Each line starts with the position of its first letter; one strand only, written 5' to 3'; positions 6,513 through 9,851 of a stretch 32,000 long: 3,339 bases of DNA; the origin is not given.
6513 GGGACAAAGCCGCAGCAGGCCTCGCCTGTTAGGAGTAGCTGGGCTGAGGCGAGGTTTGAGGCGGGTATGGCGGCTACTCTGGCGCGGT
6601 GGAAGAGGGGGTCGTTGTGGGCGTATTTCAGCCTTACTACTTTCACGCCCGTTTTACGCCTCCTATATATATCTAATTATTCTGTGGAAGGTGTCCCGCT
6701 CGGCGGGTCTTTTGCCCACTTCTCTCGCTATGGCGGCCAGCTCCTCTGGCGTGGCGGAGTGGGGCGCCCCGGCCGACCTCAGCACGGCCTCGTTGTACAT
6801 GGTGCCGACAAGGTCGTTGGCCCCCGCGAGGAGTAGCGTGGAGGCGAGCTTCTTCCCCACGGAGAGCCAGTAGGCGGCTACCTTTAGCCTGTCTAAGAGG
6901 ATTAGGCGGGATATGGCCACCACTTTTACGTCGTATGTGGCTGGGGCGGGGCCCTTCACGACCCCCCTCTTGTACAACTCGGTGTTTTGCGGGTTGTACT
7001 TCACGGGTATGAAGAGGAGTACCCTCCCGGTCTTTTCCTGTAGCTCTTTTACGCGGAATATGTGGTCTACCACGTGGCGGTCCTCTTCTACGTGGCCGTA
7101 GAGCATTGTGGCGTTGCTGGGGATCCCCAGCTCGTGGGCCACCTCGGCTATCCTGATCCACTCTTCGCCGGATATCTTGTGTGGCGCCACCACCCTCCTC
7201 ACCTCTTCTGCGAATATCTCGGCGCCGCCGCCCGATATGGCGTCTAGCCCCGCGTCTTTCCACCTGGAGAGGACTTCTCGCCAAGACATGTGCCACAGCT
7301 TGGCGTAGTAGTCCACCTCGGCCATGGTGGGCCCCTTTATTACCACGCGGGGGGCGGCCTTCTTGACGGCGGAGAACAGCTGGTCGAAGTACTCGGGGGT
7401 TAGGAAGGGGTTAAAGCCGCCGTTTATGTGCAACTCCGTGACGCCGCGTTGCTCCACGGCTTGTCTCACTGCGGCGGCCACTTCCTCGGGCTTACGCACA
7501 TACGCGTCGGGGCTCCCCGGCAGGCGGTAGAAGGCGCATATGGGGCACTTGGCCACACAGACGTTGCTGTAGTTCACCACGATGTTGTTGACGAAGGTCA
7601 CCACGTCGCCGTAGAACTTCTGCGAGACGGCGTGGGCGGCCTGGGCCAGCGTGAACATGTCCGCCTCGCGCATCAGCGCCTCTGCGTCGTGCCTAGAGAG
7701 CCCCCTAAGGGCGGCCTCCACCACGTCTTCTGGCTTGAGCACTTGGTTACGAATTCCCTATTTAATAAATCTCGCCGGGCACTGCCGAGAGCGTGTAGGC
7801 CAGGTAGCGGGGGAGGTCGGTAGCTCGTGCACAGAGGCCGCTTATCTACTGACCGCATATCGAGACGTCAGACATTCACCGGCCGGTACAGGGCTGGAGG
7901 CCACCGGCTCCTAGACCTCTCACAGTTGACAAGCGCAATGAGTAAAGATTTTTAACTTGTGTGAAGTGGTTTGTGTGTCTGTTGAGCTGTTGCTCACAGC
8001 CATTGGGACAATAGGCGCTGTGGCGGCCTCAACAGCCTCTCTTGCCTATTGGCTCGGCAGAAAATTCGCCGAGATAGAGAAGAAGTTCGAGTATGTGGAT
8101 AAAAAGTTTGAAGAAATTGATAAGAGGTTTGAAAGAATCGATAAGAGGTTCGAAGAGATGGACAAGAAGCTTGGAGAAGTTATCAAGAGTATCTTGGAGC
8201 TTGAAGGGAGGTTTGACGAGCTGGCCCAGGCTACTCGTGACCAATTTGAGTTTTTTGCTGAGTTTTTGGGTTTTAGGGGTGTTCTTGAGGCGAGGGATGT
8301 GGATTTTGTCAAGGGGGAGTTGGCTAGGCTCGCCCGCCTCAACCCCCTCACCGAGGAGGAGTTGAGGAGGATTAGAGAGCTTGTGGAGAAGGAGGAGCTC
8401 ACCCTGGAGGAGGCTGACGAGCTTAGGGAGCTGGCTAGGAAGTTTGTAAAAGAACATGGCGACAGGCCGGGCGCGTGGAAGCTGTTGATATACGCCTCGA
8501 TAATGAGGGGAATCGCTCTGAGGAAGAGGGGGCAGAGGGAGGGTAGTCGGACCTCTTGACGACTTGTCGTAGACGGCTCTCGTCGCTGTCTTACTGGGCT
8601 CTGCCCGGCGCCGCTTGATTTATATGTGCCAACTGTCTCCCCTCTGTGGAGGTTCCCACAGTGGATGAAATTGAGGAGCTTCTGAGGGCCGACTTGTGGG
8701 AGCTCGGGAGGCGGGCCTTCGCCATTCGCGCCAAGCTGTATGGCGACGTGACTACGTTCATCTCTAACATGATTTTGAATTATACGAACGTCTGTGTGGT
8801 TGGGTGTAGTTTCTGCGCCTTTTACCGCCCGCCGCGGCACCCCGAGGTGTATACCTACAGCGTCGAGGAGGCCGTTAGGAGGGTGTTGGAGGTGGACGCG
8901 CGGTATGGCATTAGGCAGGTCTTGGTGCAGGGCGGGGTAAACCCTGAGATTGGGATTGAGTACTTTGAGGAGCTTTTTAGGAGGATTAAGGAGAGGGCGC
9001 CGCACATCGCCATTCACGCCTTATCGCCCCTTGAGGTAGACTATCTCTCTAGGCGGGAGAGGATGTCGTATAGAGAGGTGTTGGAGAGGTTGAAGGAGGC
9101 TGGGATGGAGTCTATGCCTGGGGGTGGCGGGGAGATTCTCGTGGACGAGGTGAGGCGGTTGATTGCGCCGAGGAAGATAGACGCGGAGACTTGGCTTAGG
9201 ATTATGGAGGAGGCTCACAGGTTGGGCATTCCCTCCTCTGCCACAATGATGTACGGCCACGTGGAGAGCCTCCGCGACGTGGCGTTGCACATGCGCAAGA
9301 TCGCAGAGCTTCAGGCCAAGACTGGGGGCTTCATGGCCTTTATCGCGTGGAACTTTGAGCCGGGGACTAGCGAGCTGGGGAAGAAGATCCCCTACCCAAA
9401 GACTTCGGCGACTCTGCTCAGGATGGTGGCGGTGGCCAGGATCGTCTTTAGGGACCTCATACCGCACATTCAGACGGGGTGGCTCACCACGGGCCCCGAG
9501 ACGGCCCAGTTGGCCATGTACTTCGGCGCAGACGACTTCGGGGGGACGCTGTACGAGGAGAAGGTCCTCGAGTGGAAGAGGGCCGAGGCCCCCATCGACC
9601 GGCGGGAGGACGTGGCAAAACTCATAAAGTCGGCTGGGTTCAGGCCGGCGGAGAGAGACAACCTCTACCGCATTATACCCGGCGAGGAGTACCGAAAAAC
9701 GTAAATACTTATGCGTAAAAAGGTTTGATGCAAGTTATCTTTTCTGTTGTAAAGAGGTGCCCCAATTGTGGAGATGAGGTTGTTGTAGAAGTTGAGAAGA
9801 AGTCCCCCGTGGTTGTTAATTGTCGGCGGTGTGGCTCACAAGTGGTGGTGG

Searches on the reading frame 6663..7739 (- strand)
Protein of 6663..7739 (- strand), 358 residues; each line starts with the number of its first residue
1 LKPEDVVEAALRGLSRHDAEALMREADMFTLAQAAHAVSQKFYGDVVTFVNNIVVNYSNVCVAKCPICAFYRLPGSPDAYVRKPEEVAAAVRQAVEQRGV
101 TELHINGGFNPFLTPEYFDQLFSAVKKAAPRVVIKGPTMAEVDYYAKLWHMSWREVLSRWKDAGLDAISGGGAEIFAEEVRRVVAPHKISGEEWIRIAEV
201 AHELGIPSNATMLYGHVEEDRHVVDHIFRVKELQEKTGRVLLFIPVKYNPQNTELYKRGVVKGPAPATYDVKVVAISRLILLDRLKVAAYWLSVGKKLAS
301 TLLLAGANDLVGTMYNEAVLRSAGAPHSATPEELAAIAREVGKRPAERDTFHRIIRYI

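Call 38: search_protein_families(library=pfam, proteins=[window:6663-7739:-], max_evalue=0.001)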
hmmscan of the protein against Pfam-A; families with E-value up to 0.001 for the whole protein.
window:6663-7739:- (358 aa): 2 families
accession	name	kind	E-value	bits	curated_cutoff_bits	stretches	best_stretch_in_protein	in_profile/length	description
PF04055.27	Radical_SAM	-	3.3e-18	66.9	29.5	1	55-227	1-163/166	Radical SAM superfamily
PF19288.4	CofH_C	-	4.8e-18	65.6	27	1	241-350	5-114/125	CofH/MqnC C-terminal region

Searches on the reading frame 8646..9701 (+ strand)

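Call 38: search_protein_families(library=pfam, proteins=[window:8646-9701:+], max_evalue=0.001)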
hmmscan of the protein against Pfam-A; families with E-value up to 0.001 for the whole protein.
window:8646-9701:+ (352 aa): 2 families
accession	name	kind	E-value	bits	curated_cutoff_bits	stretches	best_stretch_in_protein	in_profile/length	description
PF04055.27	Radical_SAM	-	2.3e-25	90.1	29.5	1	45-217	2-164/166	Radical SAM superfamily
PF19288.4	CofH_C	-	7.6e-21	74.7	27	1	228-343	3-118/125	CofH/MqnC C-terminal region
